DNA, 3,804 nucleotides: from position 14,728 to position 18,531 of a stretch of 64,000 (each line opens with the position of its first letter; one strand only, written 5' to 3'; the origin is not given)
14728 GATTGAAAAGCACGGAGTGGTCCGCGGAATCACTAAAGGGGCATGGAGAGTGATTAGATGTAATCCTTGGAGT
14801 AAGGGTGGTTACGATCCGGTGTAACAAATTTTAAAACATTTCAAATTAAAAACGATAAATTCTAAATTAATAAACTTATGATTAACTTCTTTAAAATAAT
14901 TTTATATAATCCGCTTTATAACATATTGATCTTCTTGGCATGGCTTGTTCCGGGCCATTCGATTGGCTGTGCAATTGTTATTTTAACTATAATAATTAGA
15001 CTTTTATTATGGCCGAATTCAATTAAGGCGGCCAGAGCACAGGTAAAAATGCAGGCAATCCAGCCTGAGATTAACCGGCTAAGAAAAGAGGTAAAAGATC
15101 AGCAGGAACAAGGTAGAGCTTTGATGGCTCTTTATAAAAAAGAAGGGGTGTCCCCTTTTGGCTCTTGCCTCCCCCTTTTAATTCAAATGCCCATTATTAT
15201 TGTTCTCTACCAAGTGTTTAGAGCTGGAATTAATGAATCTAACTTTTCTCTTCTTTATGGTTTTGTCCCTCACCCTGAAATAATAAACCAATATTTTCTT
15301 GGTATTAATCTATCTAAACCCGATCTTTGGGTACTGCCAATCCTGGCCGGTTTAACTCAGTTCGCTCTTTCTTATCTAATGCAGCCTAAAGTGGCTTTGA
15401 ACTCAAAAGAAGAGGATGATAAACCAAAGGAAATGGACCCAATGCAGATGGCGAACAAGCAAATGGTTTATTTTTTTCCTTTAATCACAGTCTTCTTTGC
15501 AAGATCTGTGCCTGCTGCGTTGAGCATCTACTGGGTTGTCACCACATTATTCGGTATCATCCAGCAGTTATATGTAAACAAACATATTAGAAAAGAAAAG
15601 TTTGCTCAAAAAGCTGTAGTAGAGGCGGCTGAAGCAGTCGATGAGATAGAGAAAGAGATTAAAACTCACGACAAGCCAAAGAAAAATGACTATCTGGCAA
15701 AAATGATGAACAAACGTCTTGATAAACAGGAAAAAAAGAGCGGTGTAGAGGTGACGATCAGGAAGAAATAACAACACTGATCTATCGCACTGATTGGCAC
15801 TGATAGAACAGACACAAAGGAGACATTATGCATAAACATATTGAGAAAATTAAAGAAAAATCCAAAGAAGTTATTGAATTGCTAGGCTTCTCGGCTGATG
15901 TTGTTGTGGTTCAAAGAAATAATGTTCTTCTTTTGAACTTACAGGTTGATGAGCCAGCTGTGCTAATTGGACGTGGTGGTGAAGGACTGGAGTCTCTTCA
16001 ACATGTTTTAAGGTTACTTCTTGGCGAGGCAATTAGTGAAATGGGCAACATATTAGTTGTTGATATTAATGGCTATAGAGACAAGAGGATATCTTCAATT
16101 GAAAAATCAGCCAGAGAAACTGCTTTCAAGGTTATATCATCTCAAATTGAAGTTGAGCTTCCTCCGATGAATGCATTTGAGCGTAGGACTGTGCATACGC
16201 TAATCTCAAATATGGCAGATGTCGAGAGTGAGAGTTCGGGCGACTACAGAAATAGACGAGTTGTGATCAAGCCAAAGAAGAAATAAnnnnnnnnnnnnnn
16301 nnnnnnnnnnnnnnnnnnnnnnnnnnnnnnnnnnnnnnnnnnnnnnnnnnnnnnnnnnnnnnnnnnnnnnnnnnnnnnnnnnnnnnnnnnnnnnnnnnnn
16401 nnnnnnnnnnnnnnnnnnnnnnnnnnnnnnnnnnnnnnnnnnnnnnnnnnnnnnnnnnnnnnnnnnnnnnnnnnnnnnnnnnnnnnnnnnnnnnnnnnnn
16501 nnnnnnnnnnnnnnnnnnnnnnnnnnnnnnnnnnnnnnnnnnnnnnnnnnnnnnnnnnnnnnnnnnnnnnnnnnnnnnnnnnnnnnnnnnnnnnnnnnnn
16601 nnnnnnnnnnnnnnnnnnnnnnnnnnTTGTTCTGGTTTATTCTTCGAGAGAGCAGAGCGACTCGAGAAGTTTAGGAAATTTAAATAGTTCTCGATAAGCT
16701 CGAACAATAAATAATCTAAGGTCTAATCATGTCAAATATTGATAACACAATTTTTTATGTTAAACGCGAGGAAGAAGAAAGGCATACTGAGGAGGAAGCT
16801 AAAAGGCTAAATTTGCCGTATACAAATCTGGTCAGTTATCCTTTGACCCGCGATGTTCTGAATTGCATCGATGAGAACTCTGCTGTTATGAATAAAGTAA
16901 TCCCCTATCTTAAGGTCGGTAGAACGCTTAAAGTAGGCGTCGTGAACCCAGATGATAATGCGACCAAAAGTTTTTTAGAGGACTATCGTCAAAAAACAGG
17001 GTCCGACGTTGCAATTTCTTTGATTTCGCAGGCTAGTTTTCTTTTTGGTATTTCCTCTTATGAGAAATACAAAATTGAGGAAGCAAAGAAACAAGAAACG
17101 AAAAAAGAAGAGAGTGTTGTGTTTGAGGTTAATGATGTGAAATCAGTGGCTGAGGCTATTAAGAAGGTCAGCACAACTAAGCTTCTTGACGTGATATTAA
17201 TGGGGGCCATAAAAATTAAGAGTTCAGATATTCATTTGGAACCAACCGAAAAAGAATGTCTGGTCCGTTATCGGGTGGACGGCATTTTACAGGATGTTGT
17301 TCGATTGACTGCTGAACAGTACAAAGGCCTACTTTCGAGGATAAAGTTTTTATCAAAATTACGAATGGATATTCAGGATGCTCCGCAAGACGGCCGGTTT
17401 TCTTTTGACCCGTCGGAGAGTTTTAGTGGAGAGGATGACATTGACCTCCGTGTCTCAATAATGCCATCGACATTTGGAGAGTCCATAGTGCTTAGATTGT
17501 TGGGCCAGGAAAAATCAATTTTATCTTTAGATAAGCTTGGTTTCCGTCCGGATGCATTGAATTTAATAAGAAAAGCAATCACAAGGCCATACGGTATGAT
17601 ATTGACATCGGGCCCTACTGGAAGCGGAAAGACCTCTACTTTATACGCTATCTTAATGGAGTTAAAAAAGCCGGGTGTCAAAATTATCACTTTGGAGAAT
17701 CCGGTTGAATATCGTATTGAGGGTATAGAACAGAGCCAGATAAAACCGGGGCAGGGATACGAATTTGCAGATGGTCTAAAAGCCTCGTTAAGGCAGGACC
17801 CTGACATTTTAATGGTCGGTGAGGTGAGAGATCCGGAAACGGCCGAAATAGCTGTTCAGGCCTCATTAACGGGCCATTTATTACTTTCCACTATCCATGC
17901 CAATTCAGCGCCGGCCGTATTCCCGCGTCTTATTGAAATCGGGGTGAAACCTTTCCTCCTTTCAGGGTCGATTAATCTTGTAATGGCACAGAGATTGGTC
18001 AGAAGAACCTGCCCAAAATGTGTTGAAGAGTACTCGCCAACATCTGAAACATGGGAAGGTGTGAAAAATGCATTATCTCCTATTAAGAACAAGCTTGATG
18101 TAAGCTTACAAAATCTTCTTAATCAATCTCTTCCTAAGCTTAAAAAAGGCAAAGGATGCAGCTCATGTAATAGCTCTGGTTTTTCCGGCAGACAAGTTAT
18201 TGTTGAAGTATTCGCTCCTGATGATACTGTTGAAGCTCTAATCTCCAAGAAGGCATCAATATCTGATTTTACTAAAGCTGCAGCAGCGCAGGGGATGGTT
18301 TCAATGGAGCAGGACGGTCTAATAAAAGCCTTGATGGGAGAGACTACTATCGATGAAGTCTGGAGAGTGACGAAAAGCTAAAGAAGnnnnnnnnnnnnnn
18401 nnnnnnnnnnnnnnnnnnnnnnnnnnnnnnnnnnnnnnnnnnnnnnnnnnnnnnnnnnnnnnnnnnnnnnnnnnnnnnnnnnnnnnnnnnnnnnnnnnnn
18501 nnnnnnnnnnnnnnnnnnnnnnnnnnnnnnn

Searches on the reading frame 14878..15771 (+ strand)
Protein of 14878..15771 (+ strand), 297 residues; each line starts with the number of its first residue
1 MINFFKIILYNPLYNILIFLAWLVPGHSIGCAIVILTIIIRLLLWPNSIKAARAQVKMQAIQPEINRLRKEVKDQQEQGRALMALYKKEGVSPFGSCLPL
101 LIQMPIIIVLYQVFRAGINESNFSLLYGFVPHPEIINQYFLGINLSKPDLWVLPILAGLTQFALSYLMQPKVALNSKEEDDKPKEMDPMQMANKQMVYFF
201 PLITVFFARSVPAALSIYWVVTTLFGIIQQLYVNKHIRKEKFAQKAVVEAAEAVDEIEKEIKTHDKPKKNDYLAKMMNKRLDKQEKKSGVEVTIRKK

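Call 94: search_protein_families(library=pfam, proteins=[window:14878-15771:+], max_evalue=0.00001)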
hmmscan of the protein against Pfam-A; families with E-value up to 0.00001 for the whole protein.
window:14878-15771:+ (297 aa): 1 family
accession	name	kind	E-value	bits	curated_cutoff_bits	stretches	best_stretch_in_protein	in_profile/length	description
PF02096.25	60KD_IMP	-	1.6e-49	168.5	35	1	30-235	2-163/163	60Kd inner membrane protein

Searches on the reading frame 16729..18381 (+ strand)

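Call 94: search_protein_families(library=pfam, proteins=[window:16729-18381:+], max_evalue=0.00001)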
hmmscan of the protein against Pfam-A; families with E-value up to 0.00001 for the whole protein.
window:16729-18381:+ (550 aa): 1 family
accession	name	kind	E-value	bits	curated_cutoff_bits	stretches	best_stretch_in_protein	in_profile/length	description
PF00437.27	T2SSE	-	3e-112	375.4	24.9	1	148-546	7-370/370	Type II/IV secretion system protein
